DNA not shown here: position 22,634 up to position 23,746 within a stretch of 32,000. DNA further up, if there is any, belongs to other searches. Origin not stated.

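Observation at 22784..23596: Orphan ToxR/CadC-type membrane-bound one-component regulator in an otherwise pure housekeeping, reduced genome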

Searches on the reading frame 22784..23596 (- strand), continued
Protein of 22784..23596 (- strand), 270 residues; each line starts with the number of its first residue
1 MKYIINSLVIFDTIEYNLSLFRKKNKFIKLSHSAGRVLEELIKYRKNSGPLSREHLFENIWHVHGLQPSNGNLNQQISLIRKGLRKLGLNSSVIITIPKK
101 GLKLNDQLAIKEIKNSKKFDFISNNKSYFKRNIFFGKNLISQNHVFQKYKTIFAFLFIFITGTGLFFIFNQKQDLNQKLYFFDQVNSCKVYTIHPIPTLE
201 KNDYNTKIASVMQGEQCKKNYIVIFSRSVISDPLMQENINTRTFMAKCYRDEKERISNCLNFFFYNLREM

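Call 37: fold_search(model_id=the predicted structure, library=pdb)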
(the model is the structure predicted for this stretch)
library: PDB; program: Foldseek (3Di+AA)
matches with E <= 10: 377; with E <= 0.001: 9
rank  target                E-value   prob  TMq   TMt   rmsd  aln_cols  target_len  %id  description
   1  8b4b_W                6.6e-07  1.00  0.36  0.85   2.8       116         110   25  ToxR bacterial transcriptional regulator bound to 19 bp ompU promoter DNA (released 2023-08-09)
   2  8b4d_C                7.5e-07  1.00  0.37  0.88   2.7       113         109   25  ToxR bacterial transcriptional regulator bound to 40 bp toxT promoter DNA (released 2023-08-09)
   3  8b4b_Y                1.5e-06  1.00  0.35  0.86   2.8       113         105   24  ToxR bacterial transcriptional regulator bound to 19 bp ompU promoter DNA (released 2023-08-09)
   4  8b4b_X                2.8e-06  1.00  0.34  0.84   3.8       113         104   24  ToxR bacterial transcriptional regulator bound to 19 bp ompU promoter DNA (released 2023-08-09)
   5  8b4c_D                3.0e-06  1.00  0.36  0.85   2.9       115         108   25  ToxR bacterial transcriptional regulator bound to 20 bp toxT promoter DNA (released 2023-08-09)
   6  8b4d_B                2.2e-05  1.00  0.36  0.86   2.9       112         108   24  ToxR bacterial transcriptional regulator bound to 40 bp toxT promoter DNA (released 2023-08-09)
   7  7nmb_MODEL_1_A        3.1e-05  1.00  0.34  0.75   3.6       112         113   26  cytoplasmic domain of Vibrio cholerae ToxR (released 2021-10-20)
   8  8b4e_A                4.5e-05  1.00  0.36  0.86   2.8       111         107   24  ToxR bacterial transcriptional regulator bound to 25 bp toxT promoter DNA (released 2023-08-09)
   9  5ju7                  8.1e-04  1.00  0.33  0.76   2.9       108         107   22  DNA BINDING DOMAIN OF E.COLI CADC (released 2017-04-26)
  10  4ixa_A                1.2e-03  1.00  0.33  0.80   2.4       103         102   19  Structure of DNA-binding domain of the response regulator SaeR from Staphylococcus epidermidis (released 2014-01-29)
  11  9gdr_H                4.1e-03  1.00  0.32  0.71   3.2       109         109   18  Cryo-EM structure of Vibrio cholerae RNA polymerase Transcription Activation Complex with TcpP transcription factor an (released 2025-12-17)
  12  4qwq_A                4.4e-03  1.00  0.30  0.77   2.2        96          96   18  Crystal structure of the DNA-binding domain of the response regulator SaeR from Staphylococcus aureus (released 2015-08-19)
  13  2d1v                  6.2e-03  1.00  0.30  0.71   3.0       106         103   22  Crystal structure of DNA-binding domain of Bacillus subtilis YycF (released 2006-09-12)
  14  6lxn_A                1.4e-02  1.00  0.29  0.64   3.0       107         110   20  Crystal structure of C-terminal DNA-binding domain of Escherichia coli OmpR in complex with F1-DNA (released 2020-12-23)
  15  6lxl                  1.7e-02  1.00  0.26  0.71   2.4        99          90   17  Crystal structure of C-terminal DNA-binding domain of Escherichia coli OmpR (released 2020-12-23)
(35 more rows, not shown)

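Call 48: find_related_loci(query=A2, collection=genome_contigs, flank=4000)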
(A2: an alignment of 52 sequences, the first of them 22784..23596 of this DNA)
Query A2 (270 aa) in genome_contigs; peptide patterns used: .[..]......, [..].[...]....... (x = any residue, [..] = any of these).
51 stretches matched a pattern; 15 encode a relative of the query (tblastn E <= 1e-3); 15 distinct loci.
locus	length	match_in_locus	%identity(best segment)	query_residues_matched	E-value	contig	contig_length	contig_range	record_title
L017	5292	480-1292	85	1-270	1e-156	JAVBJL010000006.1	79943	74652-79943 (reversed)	MAG: Wigglesworthia glossinidia isolate MAG-1 Seq06, whole genome shotgun sequence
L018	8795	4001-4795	62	1-264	3e-98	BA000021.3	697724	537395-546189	Wigglesworthia glossinidia endosymbiont of Glossina brevipalpis DNA, complete genome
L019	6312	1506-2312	54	1-269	3e-93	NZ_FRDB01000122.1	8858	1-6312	Candidatus Sodalis sp. SoCistrobi voucher 3249, whole genome shotgun sequence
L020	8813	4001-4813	49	1-270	3e-78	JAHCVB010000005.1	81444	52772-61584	MAG: Sodalis sp. Psp HNEKOMLI_5, whole genome shotgun sequence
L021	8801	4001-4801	42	1-269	3e-67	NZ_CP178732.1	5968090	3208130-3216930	Sodalis sp. RH21 chromosome, complete genome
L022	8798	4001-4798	41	1-266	7e-66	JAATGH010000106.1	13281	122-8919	MAG: Enterobacterales bacterium isolate bin_314 k141_5696484, whole genome shotgun sequence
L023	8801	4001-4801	42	1-266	2e-65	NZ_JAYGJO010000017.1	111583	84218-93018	Acerihabitans sp. TG2 17, whole genome shotgun sequence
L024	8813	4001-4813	43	1-269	2e-65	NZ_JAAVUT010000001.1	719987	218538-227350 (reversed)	Sodalis sp. dw_96 1, whole genome shotgun sequence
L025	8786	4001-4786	41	1-266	5e-64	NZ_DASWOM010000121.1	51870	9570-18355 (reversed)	MAG: Acerihabitans sp. isolate SMAG_U3441 k141_2192569, whole genome shotgun sequence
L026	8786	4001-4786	42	1-266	1e-63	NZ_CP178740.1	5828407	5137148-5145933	Sodalis sp. RH13 chromosome, complete genome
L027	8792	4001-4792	42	1-266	1e-61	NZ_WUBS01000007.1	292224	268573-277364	Acerihabitans arboris strain SAP-6 contig7, whole genome shotgun sequence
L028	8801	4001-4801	40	1-266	2e-61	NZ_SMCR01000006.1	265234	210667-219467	Biostraticola tofi strain DSM 19580 Ga0244679_106, whole genome shotgun sequence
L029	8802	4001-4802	41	1-266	6e-51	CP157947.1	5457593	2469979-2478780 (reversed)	Acerihabitans sp. KWT182 chromosome, complete genome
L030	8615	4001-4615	45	1-205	1e-47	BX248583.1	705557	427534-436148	Blochmannia floridanus complete genome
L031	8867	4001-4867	56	1-266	4e-36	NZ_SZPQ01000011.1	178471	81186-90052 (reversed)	Martelella alba strain BGMRC 2031 Scaffold8_1, whole genome shotgun sequence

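Call 49: find_homologous_proteins(query=A5, max_evalue=0.01)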
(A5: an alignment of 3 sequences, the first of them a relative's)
Query A5 (3 sequences) (155 aa, profile of the alignment): 21 proteins with E <= 0.01 among 544 candidates.
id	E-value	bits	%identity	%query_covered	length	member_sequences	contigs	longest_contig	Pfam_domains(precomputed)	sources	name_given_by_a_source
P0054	8.2e-82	291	51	98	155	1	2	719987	PF15941.12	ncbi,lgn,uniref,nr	ncbi:FidL-like protein [Sodalis sp. dw_96]|uniref:FidL-like protein n=1 Tax=Sodalis sp. dw_96 TaxID=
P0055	2.2e-78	280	96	100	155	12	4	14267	PF15941.12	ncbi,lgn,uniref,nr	ncbi:FidL-like protein [Sodalis praecaptivus]|uniref:FidL-like protein n=1 Tax=Sodalis praecaptivus 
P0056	3.8e-78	279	43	99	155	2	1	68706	PF15941.12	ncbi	-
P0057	7.5e-78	278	95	100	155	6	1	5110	PF15941.12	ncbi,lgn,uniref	ncbi:FidL-like protein [Sodalis sp.]|uniref:FidL-like protein n=1 Tax=Sodalis sp. (in: enterobacteri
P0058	1.8e-77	277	90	100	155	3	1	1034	PF15941.12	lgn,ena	-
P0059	2.6e-76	273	89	100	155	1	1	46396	PF15941.12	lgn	-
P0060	6.5e-75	268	50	99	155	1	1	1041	PF15941.12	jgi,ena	-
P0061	1.1e-73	264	50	99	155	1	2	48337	PF15941.12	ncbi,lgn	-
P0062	4.4e-71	256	87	100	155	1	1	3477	PF15941.12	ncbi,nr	ncbi:hypothetical protein D8L93_02185 [Sodalis-like symbiont of Bactericera trigonica]|nr:hypothetic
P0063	9.5e-71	255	49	99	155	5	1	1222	PF15941.12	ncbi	-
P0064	6.3e-68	246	49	98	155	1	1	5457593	PF15941.12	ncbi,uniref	ncbi:FidL-like protein [Acerihabitans sp. KWT182]|uniref:FidL-like protein n=1 Tax=Acerihabitans sp.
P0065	3.7e-67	243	46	99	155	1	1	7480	PF15941.12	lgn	-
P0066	1.2e-66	242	45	98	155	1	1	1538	PF15941.12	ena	-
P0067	8.4e-64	232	49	98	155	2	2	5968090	PF15941.12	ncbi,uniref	ncbi:FidL-like protein [Sodalis sp. RH21]|uniref:FidL-like protein n=1 Tax=unclassified Sodalis (in:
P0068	2.0e-62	228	46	98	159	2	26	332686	PF15941.12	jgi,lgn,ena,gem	jgi:hypothetical protein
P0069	3.0e-60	221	56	100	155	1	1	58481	PF15941.12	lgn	-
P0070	1.0e-59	219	42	98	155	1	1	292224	PF15941.12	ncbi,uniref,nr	ncbi:FidL-like protein [Acerihabitans arboris]|uniref:Uncharacterized protein n=1 Tax=Acerihabitans 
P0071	5.2e-59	217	44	99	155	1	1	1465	PF15941.12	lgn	-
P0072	2.6e-58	214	43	99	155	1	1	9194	PF15941.12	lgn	-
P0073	1.0e-57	213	43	99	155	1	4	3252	PF15941.12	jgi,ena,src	-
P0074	2.2e-56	208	41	99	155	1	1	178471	PF15941.12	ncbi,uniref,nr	ncbi:FidL-like protein [Martelella alba]|uniref:FidL-like membrane protein n=1 Tax=Martelella alba T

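Call 71: search_protein_families(library=ncbifam, proteins=[L002:4532-6607:-, L002:6737-7315:-, L002:9423-10994:+, L002:8813-9280:+], max_evalue=0.00001)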
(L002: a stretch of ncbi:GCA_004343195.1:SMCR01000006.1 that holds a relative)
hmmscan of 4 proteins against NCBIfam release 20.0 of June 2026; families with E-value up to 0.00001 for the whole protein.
L002:4532-6607:- (691 aa): 12 families
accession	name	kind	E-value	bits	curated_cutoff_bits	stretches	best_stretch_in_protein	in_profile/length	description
TIGR01778.1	TonB-copper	equivalog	6.7e-231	768.5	472.45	1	70-691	2-637/637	TonB-dependent copper receptor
TIGR01785.1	TonB-hemin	subfamily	1.7e-30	106.1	316.85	2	360-691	333-677/677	TonB-dependent heme/hemoglobin receptor family protein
TIGR01783.1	TonB-siderophor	subfamily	3.3e-24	85.5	223.5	2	402-691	372-649/649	TonB-dependent siderophore receptor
TIGR01786.1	TonB-hemlactrns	subfamily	1.3e-23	83.3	323.75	2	370-691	366-719/719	TonB-dependent hemoglobin/transferrin/lactoferrin family receptor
NF010048.1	PRK13524.1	subfamily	5.6e-14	51.5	493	1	485-691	529-744/744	FepA family TonB-dependent siderophore receptor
TIGR01782.1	TonB-Xanth-Caul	subfamily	5.8e-11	41.4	310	1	81-202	39-160/868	TonB-dependent receptor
NF038289.1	Zn_piracy_ZnuD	exception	4.5e-10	38.8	950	1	94-224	75-208/685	zinc piracy TonB-dependent receptor ZnuD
NF010051.0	PRK13528.1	subfamily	4.9e-10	38.3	583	0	537-691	577-727/727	FepA family TonB-dependent siderophore receptor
TIGR01779.1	TonB-B12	equivalog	3.2e-09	35.9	599.7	0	462-657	412-594/614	TonB-dependent vitamin B12 receptor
NF007478.2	PRK10064.1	equivalog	2.8e-08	32.5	745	0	48-170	34-154/663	catecholate siderophore receptor CirA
NF010010.0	PRK13483.1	equivalog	3.4e-07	28.7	927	0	537-658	519-640/660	ligand-gated channel protein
NF007926.1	PRK10641.1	equivalog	8.5e-06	24.6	836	0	478-657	426-597/617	TonB-dependent vitamin B12 receptor BtuB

L002:6737-7315:- (192 aa): 0 families

L002:9423-10994:+ (523 aa): 23 families
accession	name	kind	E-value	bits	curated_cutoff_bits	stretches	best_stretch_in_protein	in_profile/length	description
TIGR00254.1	GGDEF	domain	7.2e-50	169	37.4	1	354-522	1-166/168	diguanylate cyclase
NF038266.1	diguan_SiaD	equivalog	3.8e-46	157.5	290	1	343-520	79-252/252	biofilm regulation diguanylate cyclase SiaD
NF007135.0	PRK09581.1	equivalog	7.2e-46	156.9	474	1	331-521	265-453/457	PleD family two-component system response regulator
NF007380.0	PRK09894.1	equivalog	3e-38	131.8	256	1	339-522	109-286/296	diguanylate cyclase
NF047654.1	DiguCycDgcRLepto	equivalog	1.9e-37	128.8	500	1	349-521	124-294/295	diguanylate cyclase DgcR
NF041606.1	dguan_cyc_DgcA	equivalog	2.1e-37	128.9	370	1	350-523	170-339/340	diguanylate cyclase DgcA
NF007423.1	PRK09966.1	equivalog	2.3e-34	118.9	325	1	340-513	221-390/390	diguanylate cyclase DgcN/YfiN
NF007599.0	PRK10245.1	equivalog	4.8e-34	117.4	402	1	346-523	198-370/371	diguanylate cyclase AdrA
NF007298.0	PRK09776.1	equivalog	8.6e-28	96.7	1135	1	346-522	672-844/1111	diguanylate cyclase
NF011955.1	PRK15426.1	equivalog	1.8e-26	92.5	408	1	345-522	385-560/564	cellulose biosynthesis regulator diguanylate cyclase DgcQ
NF051473.1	DigCycDgcsShew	equivalog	2.4e-26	92.8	400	1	353-522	130-290/291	diguanylate cyclase DgcS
NF007474.0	PRK10060.1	equivalog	6.4e-23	80.8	782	1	346-522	225-394/663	cyclic di-GMP phosphodiesterase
NF045675.1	PhdiestaseDibA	equivalog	5e-22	78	980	1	345-519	190-360/623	phosphodiesterase DibA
NF047872.1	GGDEF_GdpS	equivalog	1.8e-21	76.8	400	1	354-521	183-348/355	GGDEF domain-containing protein GdpS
NF040885.1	diguan_DgcJ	equivalog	4.3e-20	72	500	1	341-517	325-490/493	diguanylate cyclase DgcJ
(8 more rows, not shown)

L002:8813-9280:+ (155 aa): 0 families

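Call 72: search_protein_families(library=ncbifam, proteins=[L030:1409-3610:-, L020:682-2775:-, L030:4919-5674:-, L030:6060-7169:+, L030:21-992:+, L030:1038-1334:+], max_evalue=1e-8)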
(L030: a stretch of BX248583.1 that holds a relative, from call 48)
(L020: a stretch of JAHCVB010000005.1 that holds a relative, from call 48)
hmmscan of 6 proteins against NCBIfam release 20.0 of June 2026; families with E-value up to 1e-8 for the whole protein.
L030:1409-3610:- (733 aa): 4 families
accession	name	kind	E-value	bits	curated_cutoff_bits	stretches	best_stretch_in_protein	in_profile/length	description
TIGR01778.1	TonB-copper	equivalog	4.5e-134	448.6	472.45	1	105-733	14-637/637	TonB-dependent copper receptor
TIGR01786.1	TonB-hemlactrns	subfamily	6.6e-24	84.2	323.75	1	486-733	463-719/719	TonB-dependent hemoglobin/transferrin/lactoferrin family receptor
TIGR01785.1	TonB-hemin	subfamily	1.6e-18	66.6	316.85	1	486-733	439-677/677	TonB-dependent heme/hemoglobin receptor family protein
TIGR01783.1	TonB-siderophor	subfamily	1.9e-10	40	223.5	0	496-733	432-649/649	TonB-dependent siderophore receptor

L020:682-2775:- (698 aa): 4 families
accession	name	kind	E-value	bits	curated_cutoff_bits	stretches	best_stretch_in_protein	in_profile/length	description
TIGR01778.1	TonB-copper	equivalog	1.2e-205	685.1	472.45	1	85-698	3-637/637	TonB-dependent copper receptor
TIGR01785.1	TonB-hemin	subfamily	3.6e-26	91.8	316.85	1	491-696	465-675/677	TonB-dependent heme/hemoglobin receptor family protein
TIGR01786.1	TonB-hemlactrns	subfamily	3.3e-24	85.3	323.75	1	402-698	396-719/719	TonB-dependent hemoglobin/transferrin/lactoferrin family receptor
TIGR01783.1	TonB-siderophor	subfamily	8.6e-17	61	223.5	1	545-698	500-649/649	TonB-dependent siderophore receptor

L030:4919-5674:- (251 aa): 3 families
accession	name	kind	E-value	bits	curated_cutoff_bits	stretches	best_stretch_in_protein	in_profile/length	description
NF008670.0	PRK11671.1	equivalog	3.3e-50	171.3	375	1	85-244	192-352/359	membrane-bound lytic murein transglycosylase MltC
NF012014.0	PRK15470.1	equivalog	1.4e-49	168.5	233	1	89-243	43-198/203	membrane-bound lytic murein transglycosylase EmtA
NF047373.1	BB0259_flg_lyt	exception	2.4e-17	63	234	1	85-177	548-636/705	flagellar assembly lytic transglycosylase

L030:6060-7169:+ (369 aa): 4 families
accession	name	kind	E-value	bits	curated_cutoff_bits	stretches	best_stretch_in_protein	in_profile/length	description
NF001138.1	PRK00143.1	equivalog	1.2e-140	468.4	284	1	3-356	1-345/345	tRNA 2-thiouridine(34) synthase MnmA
TIGR00420.1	trmU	equivalog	2.7e-138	460.6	236.95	1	2-356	1-351/351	tRNA 2-thiouridine(34) synthase MnmA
NF011258.0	PRK14664.1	equivalog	1e-69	235.4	680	1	2-357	6-346/362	tRNA 2-thiouridine(34) synthase MnmA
NF011259.0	PRK14665.1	equivalog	1.3e-63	215.2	364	1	2-357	6-359/360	tRNA 2-thiouridine(34) synthase MnmA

L030:21-992:+ (323 aa): 23 families
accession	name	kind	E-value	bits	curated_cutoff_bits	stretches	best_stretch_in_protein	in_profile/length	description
NF007614.0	PRK10262.1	equivalog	1.4e-141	471.3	644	1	7-321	4-317/321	thioredoxin-disulfide reductase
TIGR01292.1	TRX_reduct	equivalog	1.9e-117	391.4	343.45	1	11-318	2-300/300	thioredoxin-disulfide reductase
TIGR03140.1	AhpF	equivalog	4.8e-70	236.5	502.9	1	7-314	210-508/515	alkyl hydroperoxide reductase subunit F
TIGR03143.1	AhpF_homolog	hypoth_equivalog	2.4e-65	221.2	687.65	1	11-321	6-311/555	putative alkyl hydroperoxide reductase F subunit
TIGR01350.1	lipoamide_DH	equivalog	1.1e-22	80.4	408.8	1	67-311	97-326/461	dihydrolipoyl dehydrogenase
TIGR03385.1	CoA_CoA_reduc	equivalog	1e-18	67.4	578.8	1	71-299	64-289/439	CoA-disulfide reductase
TIGR04018.1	Bthiol_YpdA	hypoth_equivalog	4.5e-18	65.1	339.9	1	86-293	91-289/316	YpdA family putative bacillithiol disulfide reductase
TIGR02053.1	MerA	equivalog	5.7e-18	65.1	454.45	1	113-314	133-328/465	mercury(II) reductase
NF004776.0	PRK06116.1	equivalog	7.7e-18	64.7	480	1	68-295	102-307/450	glutathione-disulfide reductase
NF003585.0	PRK05249.1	equivalog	1.4e-14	53.6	465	1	68-311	104-330/464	Si-specific NAD(P)(+) transhydrogenase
NF010037.0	PRK13512.1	equivalog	2e-14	53.3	394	1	89-300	82-286/438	CoA-disulfide reductase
TIGR01421.1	gluta_reduc_1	equivalog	8.1e-14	51.7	556.15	1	76-294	108-306/450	glutathione-disulfide reductase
NF004947.0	PRK06292.2-5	equivalog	1e-12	47.8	592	1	151-294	170-311/474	dihydrolipoyl dehydrogenase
TIGR01316.1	gltA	equivalog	1.1e-12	47.5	471.75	1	151-315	273-446/449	NADPH-dependent glutamate synthase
NF004945.0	PRK06292.2-3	equivalog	2.3e-12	46.6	494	1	104-293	124-305/457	dihydrolipoyl dehydrogenase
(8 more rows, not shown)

L030:1038-1334:+ (98 aa): 1 family
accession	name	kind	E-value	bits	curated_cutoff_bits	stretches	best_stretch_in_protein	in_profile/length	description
TIGR00008.1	infA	equivalog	1.1e-36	124.6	61.15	1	29-97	1-69/69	translation initiation factor IF-1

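Call 74: find_homologous_proteins(query=L030:1409-3610:-, max_evalue=1e-20)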
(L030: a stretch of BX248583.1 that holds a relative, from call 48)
Query L030:1409-3610:- (733 aa): 1438 proteins with E <= 1e-20 among 7933 candidates; the best 120 are listed.
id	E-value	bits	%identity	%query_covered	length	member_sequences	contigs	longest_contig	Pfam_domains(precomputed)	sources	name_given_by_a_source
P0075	0.0e+0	1687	100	98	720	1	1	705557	PF07715.21,PF00593.31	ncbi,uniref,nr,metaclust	ncbi:outer membrane protein OprC [Candidatus Blochmanniella floridana]|uniref:Outer membrane protein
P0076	6.1e-230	784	50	100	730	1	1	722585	PF07715.21,PF00593.31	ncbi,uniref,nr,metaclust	ncbi:TonB-dependent copper receptor [Candidatus Blochmanniella vafra str. BVAF]|uniref:TonB-dependen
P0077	6.4e-220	750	48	98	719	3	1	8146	PF07715.21,PF00593.31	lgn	-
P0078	1.7e-216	739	49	99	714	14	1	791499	PF07715.21,PF00593.31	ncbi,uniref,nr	ncbi:TonB-dependent copper receptor [Candidatus Blochmanniella pennsylvanica]|uniref:TonB-dependent 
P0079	2.7e-211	722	46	98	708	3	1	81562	PF07715.21,PF00593.31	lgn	-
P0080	1.0e-202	694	48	89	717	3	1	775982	PF07715.21,PF00593.31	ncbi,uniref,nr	ncbi:TonB-dependent receptor domain-containing protein [Candidatus Blochmannia vicinus (nom. nud.)]|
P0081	1.7e-202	693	46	99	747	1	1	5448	PF07715.21,PF00593.31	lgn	-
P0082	2.0e-202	693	49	90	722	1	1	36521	PF07715.21,PF00593.31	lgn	-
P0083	2.9e-201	689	47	92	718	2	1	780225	PF07715.21,PF00593.31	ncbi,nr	ncbi:MAG: TonB-dependent copper receptor [Candidatus Blochmannia vicinus]|nr:MAG: TonB-dependent cop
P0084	2.4e-199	682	47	92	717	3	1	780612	PF07715.21,PF00593.31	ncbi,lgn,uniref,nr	ncbi:TonB-dependent receptor domain-containing protein [Blochmannia endosymbiont of Camponotus sp.]|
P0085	1.0e-197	677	46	98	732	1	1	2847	PF07715.21,PF00593.31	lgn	-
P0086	2.3e-196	673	49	90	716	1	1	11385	PF07715.21,PF00593.31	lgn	-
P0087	1.2e-194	667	46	97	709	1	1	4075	PF07715.21,PF00593.31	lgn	-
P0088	1.7e-190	653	46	98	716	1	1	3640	PF07715.21,PF00593.31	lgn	-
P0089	1.2e-186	640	45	97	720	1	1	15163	PF07715.21,PF00593.31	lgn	-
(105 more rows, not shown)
